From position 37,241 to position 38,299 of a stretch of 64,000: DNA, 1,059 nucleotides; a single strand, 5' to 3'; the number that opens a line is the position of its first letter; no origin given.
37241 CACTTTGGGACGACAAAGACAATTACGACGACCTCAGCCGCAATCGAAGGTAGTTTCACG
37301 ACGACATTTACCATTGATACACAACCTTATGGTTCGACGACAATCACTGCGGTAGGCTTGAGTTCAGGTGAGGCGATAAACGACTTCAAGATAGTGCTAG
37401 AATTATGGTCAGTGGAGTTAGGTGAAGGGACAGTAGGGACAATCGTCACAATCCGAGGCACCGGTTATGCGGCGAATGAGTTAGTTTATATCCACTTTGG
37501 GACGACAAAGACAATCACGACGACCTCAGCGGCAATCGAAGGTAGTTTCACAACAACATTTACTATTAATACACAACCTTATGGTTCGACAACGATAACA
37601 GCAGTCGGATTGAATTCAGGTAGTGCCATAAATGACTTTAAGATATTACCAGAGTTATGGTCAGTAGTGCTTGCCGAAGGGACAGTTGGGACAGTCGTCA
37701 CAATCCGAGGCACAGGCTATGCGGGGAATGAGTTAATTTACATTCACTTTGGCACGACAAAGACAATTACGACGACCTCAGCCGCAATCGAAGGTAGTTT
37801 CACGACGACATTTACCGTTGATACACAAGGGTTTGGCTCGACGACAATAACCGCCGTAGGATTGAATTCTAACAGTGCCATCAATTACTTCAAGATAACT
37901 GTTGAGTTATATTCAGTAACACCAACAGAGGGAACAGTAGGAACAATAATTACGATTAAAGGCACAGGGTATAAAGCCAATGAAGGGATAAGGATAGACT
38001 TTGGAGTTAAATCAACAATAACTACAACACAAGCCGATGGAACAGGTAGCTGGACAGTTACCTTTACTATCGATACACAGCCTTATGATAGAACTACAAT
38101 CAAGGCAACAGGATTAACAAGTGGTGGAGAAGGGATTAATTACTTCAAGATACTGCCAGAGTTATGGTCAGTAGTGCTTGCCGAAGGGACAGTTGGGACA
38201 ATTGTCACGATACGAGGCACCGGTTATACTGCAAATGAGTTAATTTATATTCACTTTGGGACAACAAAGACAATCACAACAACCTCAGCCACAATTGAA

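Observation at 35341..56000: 20 kb block of about 82 near-identical 252-bp units: recent expansion and concerted evolution with mosaic haplotype blocks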

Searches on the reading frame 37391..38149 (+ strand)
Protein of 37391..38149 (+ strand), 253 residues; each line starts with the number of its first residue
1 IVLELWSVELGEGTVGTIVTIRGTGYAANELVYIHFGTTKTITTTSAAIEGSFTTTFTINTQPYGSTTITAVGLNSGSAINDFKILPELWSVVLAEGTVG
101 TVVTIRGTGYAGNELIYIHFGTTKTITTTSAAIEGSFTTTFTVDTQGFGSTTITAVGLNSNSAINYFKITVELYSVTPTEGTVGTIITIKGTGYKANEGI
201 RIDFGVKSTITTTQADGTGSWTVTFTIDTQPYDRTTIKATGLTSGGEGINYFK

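Call 21: find_homologous_proteins(query=window:37391-38149:+)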
Query window:37391-38149:+ (253 aa): 36 proteins with E <= 0.001 among 8000 candidates.
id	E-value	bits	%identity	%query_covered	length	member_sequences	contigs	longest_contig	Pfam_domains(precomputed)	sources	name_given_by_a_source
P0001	1.5e-98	347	48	97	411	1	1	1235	PF01833.31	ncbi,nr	ncbi:MAG: IPT/TIG domain-containing protein, partial [bacterium]|nr:IPT/TIG domain-containing protei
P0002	4.2e-87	309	50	87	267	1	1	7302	-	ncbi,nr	ncbi:MAG: hypothetical protein HY753_04825, partial [Nitrospirae bacterium]|nr:hypothetical protein 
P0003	1.8e-75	271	46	91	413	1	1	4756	-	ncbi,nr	ncbi:hypothetical protein HY792_02310, partial [Candidatus Desantisbacteria bacterium]|nr:hypothetic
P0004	1.9e-75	271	44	95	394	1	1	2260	-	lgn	-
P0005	5.2e-75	270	47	91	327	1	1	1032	PF17936.8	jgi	jgi:hypothetical protein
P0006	1.3e-65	239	43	90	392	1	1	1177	-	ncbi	ncbi:MAG: hypothetical protein AAB296_03730, partial [Candidatus Desantisbacteria bacterium]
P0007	3.1e-65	238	43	89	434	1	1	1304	PF17936.8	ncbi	ncbi:MAG: hypothetical protein AAB267_05435, partial [Candidatus Desantisbacteria bacterium]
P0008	4.1e-63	231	42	95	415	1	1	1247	-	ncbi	ncbi:MAG: hypothetical protein AAB296_09885, partial [Candidatus Desantisbacteria bacterium]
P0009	9.2e-63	230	43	96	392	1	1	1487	PF17936.8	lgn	-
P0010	1.0e-58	217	46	97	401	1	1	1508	-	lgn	-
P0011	1.6e-57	213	40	98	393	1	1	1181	-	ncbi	ncbi:MAG: hypothetical protein AAB267_02100, partial [Candidatus Desantisbacteria bacterium]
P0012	1.6e-54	203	41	91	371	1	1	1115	PF01833.31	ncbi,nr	ncbi:MAG: IPT/TIG domain-containing protein, partial [bacterium]|nr:IPT/TIG domain-containing protei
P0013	1.5e-53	200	42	97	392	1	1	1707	-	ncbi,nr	ncbi:hypothetical protein HY792_06140, partial [Candidatus Desantisbacteria bacterium]|nr:hypothetic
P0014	2.0e-53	199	42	96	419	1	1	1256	PF01833.31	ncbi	ncbi:MAG: IPT/TIG domain-containing protein, partial [Candidatus Desantisbacteria bacterium]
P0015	2.8e-48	182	42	91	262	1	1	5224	-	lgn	-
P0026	6.5e-20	90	43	72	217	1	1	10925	-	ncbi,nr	ncbi:hypothetical protein HY792_03235, partial [Candidatus Desantisbacteria bacterium]|nr:hypothetic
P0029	4.3e-8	51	54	26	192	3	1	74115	-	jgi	-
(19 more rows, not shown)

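Call 22: find_encoding_contigs(protein=P0026, flank=10000, max_places=3)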
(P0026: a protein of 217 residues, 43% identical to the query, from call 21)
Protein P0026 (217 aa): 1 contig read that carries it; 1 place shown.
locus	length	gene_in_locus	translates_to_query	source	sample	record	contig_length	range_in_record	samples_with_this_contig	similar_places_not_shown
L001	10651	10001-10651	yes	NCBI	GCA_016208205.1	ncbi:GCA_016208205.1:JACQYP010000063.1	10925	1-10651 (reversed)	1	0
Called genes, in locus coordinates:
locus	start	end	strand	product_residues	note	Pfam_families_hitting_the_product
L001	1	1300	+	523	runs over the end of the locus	PF01555:N6_N4_Mtase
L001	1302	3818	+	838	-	PF04851:ResIII, PF00270:DEAD (faint)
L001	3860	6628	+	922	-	PF14258:DUF4350 (faint)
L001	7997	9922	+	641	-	PF01833:TIG (faint)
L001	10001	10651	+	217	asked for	?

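Call 23: find_encoding_contigs(protein=P0002, flank=10000, max_places=3)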
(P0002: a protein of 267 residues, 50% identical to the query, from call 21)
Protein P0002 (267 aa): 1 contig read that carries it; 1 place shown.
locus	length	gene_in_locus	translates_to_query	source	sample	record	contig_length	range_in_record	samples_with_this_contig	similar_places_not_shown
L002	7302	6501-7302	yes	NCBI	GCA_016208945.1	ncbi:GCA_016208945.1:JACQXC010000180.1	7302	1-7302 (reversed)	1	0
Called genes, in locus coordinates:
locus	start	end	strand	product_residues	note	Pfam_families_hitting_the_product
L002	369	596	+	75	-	-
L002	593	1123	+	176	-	-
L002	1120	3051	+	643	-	-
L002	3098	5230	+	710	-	PF26169:HHH_XRCC3_RpoA (faint), PF03118:RNA_pol_A_CTD, PF04545:Sigma70_r4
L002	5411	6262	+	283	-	-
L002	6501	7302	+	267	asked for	?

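Call 24: find_encoding_contigs(protein=P0029, flank=10000, max_places=3)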
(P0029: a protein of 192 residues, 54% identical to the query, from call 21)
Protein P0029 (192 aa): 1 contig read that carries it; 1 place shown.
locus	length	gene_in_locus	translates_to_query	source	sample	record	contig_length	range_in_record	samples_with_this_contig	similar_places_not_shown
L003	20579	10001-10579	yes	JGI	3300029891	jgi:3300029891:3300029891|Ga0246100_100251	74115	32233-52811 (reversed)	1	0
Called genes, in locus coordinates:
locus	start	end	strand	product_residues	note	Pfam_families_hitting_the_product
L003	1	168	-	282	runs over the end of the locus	PF01209:Ubie_methyltran, PF08003:Methyltransf_9 (weak), PF13489:Methyltransf_23, PF07021:MetW (weak), PF13847:Methyltransf_31, PF08241:Methyltransf_11, PF08242:Methyltransf_12, PF13649:Methyltransf_25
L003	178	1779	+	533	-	PF04055:Radical_SAM, PF16199:Radical_SAM_C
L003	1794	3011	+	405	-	PF00270:DEAD, PF04851:ResIII, PF00271:Helicase_C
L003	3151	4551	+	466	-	PF08308:PEGA (weak)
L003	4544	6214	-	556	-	PF00749:tRNA-synt_1c, PF19269:Anticodon_2 (faint)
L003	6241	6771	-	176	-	-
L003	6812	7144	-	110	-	-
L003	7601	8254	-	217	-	PF13483:Lactamase_B_3, PF12706:Lactamase_B_2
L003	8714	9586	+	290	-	PF00801:PKD (weak), PF18911:PKD_4 (weak)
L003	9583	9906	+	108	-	-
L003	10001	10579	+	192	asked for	-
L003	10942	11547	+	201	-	PF01300:Sua5_yciO_yrdC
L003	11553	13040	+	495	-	-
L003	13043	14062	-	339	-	PF00551:Formyl_trans_N, PF02911:Formyl_trans_C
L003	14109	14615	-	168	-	PF01327:Pep_deformylase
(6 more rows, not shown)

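Call 41: find_related_loci(query=window:37391-38149:+, collection=genome_contigs, flank=10000)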
Query window:37391-38149:+ (253 aa) in genome_contigs; peptide patterns used: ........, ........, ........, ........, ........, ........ (x = any residue, [..] = any of these).
381 stretches matched a pattern; 3 encode a relative of the query (tblastn E <= 1e-3); 3 distinct loci.
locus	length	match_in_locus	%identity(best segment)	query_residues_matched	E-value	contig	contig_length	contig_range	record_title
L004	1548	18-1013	50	1-248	1e-70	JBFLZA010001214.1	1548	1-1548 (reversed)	MAG: Cyanobacteriota bacterium isolate MAG099 MAG099_1214, whole genome shotgun sequence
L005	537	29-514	50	1-241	5e-46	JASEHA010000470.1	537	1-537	MAG: bacterium isolate Yes70-11 NODE_470_length_537_cov_3.275934, whole genome shotgun sequence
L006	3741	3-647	43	13-253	3e-39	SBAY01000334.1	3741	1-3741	MAG: Nitrospira sp. isolate Bin_21_1 Hy_contig11749, whole genome shotgun sequence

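Call 42: find_related_loci(query=window:37391-38149:+, collection=metagenome_contigs, flank=10000)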
Query window:37391-38149:+ (253 aa) in metagenome_contigs; peptide patterns used: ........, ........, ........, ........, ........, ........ (x = any residue, [..] = any of these).
458 stretches matched a pattern, but none encodes a relative of the query by tblastn (E <= 1e-3).

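Call 51: search_protein_families(library=ncbifam, proteins=[window:37391-38149:+], max_evalue=0.01)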
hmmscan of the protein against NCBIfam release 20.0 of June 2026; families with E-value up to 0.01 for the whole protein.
window:37391-38149:+ (253 aa): 1 family
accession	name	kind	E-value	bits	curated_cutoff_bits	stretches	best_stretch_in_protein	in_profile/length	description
NF040680.1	chromo_anti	equivalog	0.0029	17.5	86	0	100-155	36-89/133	enediyne antibiotic chromoprotein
